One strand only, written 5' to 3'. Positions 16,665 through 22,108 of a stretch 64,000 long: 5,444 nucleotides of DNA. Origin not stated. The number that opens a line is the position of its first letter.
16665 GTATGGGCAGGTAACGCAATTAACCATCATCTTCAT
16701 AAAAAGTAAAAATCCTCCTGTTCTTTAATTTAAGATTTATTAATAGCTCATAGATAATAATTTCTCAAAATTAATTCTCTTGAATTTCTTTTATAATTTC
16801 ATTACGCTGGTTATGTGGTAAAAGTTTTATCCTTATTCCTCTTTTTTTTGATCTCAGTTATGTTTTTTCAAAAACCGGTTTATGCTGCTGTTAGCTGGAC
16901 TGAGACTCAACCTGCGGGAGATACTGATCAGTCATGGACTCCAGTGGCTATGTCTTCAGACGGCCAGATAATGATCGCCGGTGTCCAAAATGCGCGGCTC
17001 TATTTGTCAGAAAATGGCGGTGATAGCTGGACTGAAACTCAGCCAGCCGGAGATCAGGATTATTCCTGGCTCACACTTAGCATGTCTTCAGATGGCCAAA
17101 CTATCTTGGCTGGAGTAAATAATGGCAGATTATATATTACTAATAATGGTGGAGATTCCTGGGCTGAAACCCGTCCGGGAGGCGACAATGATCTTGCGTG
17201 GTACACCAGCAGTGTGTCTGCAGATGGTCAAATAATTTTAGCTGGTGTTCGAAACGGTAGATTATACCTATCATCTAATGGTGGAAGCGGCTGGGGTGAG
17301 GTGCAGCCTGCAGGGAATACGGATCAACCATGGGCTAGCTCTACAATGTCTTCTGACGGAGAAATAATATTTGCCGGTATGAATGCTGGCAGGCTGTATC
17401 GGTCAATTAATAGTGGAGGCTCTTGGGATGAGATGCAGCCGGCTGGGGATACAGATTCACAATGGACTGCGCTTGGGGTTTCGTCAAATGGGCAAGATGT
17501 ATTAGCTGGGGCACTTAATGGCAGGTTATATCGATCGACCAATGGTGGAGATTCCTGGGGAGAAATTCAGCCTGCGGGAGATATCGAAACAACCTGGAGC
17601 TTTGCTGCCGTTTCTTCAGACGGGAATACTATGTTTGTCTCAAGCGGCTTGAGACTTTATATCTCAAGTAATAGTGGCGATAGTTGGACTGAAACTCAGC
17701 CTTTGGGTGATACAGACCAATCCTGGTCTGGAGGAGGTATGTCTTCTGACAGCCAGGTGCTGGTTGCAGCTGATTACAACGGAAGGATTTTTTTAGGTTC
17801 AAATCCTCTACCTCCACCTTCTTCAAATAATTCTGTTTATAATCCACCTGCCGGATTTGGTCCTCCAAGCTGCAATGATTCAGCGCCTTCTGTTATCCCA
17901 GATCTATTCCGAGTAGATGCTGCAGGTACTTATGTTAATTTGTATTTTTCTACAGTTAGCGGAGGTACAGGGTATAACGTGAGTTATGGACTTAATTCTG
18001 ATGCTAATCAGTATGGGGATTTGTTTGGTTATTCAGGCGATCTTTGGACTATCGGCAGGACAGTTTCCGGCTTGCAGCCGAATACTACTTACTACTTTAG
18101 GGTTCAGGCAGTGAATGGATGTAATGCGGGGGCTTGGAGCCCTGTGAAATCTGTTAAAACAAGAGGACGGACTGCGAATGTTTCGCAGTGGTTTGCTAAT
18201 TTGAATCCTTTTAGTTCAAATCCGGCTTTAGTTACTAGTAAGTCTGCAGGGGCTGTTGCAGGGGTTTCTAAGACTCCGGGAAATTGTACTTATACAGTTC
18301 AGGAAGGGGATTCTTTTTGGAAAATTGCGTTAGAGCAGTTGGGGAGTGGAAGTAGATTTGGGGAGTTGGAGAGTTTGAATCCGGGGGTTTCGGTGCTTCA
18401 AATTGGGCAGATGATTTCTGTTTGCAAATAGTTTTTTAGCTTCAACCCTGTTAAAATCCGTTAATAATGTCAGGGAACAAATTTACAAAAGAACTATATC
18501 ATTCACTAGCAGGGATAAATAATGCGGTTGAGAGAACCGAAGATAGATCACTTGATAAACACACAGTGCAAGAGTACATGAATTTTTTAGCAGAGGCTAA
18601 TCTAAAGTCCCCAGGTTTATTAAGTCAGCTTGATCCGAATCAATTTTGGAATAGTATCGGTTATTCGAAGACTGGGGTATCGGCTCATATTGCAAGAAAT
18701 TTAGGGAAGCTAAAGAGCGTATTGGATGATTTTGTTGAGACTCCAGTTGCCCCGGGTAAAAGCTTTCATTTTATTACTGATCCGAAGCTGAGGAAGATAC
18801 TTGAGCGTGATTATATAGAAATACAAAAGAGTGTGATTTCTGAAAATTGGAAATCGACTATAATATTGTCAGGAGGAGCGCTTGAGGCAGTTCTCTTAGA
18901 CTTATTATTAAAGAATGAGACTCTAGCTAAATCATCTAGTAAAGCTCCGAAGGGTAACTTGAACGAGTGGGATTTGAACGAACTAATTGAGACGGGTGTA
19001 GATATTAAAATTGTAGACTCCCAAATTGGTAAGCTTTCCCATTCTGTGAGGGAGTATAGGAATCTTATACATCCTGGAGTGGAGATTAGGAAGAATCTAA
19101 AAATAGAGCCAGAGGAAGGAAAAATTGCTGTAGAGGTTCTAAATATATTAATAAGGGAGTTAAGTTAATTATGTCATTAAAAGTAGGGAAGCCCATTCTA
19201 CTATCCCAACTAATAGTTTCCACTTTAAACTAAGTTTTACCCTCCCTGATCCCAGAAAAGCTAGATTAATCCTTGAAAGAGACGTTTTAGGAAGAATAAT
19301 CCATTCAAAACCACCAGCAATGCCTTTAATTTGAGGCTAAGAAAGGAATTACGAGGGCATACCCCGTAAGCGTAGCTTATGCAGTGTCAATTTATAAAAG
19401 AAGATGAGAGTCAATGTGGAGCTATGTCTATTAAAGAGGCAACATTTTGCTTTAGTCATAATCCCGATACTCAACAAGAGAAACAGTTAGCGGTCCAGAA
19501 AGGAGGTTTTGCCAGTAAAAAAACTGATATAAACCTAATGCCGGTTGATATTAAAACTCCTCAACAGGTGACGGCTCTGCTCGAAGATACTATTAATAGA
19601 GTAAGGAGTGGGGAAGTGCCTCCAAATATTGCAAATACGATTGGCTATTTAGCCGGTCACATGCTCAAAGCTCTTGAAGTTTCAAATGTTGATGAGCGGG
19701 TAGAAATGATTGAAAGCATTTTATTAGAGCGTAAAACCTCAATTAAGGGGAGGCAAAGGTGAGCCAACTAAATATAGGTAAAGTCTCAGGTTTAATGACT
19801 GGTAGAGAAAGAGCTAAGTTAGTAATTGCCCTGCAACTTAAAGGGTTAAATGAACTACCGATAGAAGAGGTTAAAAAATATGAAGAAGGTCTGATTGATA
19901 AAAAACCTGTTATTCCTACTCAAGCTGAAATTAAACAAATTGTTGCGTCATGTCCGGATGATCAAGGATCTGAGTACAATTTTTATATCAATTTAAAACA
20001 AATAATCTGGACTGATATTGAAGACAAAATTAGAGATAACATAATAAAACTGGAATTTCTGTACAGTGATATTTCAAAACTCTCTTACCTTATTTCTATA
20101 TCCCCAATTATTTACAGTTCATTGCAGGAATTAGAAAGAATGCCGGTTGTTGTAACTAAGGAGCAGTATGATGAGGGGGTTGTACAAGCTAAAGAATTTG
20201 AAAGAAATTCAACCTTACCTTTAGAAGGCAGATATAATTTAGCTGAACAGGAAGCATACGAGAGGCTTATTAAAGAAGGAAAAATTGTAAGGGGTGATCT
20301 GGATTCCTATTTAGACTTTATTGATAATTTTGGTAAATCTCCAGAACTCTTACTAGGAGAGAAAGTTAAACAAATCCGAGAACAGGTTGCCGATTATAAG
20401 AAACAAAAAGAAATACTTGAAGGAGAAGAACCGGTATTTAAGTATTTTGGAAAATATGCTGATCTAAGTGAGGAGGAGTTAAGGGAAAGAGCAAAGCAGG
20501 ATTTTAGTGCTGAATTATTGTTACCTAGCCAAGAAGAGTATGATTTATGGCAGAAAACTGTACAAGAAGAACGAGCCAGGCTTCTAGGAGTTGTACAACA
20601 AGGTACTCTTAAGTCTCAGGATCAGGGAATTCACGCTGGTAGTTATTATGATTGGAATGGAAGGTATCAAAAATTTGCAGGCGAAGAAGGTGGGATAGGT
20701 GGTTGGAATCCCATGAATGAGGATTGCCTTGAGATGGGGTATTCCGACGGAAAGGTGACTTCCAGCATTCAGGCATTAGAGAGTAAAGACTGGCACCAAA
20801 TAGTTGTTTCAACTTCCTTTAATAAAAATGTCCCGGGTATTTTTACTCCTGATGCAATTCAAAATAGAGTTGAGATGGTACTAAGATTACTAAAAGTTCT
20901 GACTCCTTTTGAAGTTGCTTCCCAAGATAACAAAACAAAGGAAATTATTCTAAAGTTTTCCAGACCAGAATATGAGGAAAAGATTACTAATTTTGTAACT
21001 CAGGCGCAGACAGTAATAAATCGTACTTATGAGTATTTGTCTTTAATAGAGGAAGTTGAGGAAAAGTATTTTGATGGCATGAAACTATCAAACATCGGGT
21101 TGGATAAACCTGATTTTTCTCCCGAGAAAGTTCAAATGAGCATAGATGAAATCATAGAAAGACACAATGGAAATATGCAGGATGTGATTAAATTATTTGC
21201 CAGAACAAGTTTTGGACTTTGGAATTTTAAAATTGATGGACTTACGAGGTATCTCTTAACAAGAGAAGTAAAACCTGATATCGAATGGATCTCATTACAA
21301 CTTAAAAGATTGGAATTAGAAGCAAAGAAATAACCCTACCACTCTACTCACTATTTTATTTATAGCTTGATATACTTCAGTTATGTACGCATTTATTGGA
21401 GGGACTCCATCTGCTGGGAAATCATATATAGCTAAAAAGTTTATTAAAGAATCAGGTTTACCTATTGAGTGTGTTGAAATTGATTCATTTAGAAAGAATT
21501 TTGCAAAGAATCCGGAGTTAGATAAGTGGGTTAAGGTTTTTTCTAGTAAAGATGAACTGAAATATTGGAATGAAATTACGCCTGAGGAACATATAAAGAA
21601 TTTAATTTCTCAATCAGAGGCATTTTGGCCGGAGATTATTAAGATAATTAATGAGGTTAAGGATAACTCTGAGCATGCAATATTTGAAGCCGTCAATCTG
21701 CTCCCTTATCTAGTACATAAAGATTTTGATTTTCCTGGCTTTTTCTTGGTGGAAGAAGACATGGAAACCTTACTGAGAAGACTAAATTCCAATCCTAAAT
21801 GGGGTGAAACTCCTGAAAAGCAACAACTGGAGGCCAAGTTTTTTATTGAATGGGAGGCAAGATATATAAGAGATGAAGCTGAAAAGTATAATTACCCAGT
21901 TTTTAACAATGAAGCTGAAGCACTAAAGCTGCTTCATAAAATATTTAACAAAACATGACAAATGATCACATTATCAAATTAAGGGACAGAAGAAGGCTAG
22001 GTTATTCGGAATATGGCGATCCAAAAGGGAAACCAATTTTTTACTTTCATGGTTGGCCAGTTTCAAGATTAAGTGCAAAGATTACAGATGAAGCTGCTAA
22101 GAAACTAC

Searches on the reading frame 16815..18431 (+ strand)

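Call 14: search_protein_families(library=pfam, proteins=[window:16815-18431:+], max_evalue=0.001)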
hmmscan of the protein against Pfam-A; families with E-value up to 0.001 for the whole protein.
window:16815-18431:+ (538 aa): 5 families
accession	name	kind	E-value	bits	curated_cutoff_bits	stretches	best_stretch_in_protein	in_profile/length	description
PF15902.12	Sortilin-Vps10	-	4.9e-13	49.1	33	0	237-295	2-61/446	Sortilin, neurotensin receptor 3,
PF16656.11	Pur_ac_phosph_N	-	1.3e-07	32.5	30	1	374-449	15-93/93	Purple acid Phosphatase, N-terminal domain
PF00041.27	fn3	-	2.4e-06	28.1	25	1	415-444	51-80/84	Fibronectin type III domain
PF01476.26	LysM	-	2.9e-06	27.6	20.9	1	493-536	1-42/43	LysM domain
PF23414.1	Beta-prop_EML_2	-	3e-06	27.3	90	0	39-109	40-108/266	Echinoderm microtubule-associated protein second beta-propeller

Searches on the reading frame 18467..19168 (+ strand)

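Call 14: search_protein_families(library=pfam, proteins=[window:18467-19168:+], max_evalue=0.001)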
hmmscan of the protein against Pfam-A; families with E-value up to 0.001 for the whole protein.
window:18467-19168:+ (233 aa): 0 families

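Call 58: search_protein_families(library=pfam, proteins=[window:18467-19168:+], max_evalue=0.01)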
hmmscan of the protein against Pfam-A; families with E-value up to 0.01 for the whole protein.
window:18467-19168:+ (233 aa): 1 family
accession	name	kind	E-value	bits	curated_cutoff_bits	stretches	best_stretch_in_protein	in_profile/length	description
PF13643.11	DUF4145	-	0.0093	16.4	23.1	0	123-203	6-71/88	Domain of unknown function (DUF4145)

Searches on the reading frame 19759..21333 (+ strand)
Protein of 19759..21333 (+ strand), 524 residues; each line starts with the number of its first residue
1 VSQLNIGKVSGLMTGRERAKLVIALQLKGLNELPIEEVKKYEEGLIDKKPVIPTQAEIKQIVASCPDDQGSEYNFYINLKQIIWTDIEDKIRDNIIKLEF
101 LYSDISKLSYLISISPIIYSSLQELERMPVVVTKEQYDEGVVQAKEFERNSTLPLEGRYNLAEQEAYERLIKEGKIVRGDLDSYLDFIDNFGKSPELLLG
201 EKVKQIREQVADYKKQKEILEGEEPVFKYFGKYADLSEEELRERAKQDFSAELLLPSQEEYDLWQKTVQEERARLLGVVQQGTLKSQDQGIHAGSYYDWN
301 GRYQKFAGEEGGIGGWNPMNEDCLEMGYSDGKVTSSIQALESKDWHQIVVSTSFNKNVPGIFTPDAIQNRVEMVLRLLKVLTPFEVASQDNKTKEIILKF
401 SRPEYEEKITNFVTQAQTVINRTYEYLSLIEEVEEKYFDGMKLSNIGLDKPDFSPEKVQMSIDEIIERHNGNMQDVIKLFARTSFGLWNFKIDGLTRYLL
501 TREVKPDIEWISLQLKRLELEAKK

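Call 14: search_protein_families(library=pfam, proteins=[window:19759-21333:+], max_evalue=0.001)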
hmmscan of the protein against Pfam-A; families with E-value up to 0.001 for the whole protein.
window:19759-21333:+ (524 aa): 0 families

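Call 36: find_related_loci(query=window:19759-21333:+, collection=metagenome_contigs, flank=10000)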
Query window:19759-21333:+ (524 aa) in metagenome_contigs; peptide patterns used: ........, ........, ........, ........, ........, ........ (x = any residue, [..] = any of these).
488 stretches matched a pattern, but none encodes a relative of the query by tblastn (E <= 1e-3).

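Call 42: find_encoding_contigs(protein=window:19759-21333:+, flank=10000, max_places=10)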
Protein window:19759-21333:+ (524 aa): 1 contig read that carries it; 1 place shown.
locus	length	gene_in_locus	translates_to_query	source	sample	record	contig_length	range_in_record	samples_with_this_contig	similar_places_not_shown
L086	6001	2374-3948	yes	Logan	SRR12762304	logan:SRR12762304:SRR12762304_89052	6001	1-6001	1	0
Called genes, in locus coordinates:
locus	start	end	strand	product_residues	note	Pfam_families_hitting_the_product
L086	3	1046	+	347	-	?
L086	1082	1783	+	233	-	-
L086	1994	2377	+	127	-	-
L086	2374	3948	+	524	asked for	-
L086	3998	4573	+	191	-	PF06685:DUF1186 (weak)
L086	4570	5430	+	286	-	PF00561:Abhydrolase_1, PF12697:Abhydrolase_6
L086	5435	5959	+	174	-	PF06414:Zeta_toxin, PF08433:KTI12, PF13671:AAA_33, PF13207:AAA_17 (weak), PF13238:AAA_18 (faint)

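Call 44: search_protein_families(library=ncbifam, proteins=[window:19759-21333:+], max_evalue=0.01)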
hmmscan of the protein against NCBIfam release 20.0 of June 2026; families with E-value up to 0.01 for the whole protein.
window:19759-21333:+ (524 aa): 0 families

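Call 57: search_protein_families(library=padloc, proteins=[window:19759-21333:+], max_evalue=0.01)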
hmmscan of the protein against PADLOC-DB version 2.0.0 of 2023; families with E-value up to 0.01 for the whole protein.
window:19759-21333:+ (524 aa): 0 families

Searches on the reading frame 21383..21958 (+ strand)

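Call 14: search_protein_families(library=pfam, proteins=[window:21383-21958:+], max_evalue=0.001)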
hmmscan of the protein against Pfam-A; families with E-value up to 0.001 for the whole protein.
window:21383-21958:+ (191 aa): 1 family
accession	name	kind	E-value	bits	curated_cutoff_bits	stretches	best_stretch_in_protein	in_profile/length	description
PF06685.17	DUF1186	-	8.6e-06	25.9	22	1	57-100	8-51/247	Protein of unknown function (DUF1186)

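Call 43: search_protein_families(library=phrogs, proteins=[window:21383-21958:+], max_evalue=0.01)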
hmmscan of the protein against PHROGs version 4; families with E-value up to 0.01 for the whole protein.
window:21383-21958:+ (191 aa): 1 family
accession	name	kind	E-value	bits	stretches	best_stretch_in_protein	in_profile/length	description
phrog_2071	-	other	0.0054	17.5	0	4-43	20-56/282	ATPase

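Call 57: search_protein_families(library=padloc, proteins=[window:21383-21958:+], max_evalue=0.01)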
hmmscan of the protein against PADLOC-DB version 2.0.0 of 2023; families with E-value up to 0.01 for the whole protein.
window:21383-21958:+ (191 aa): 0 families
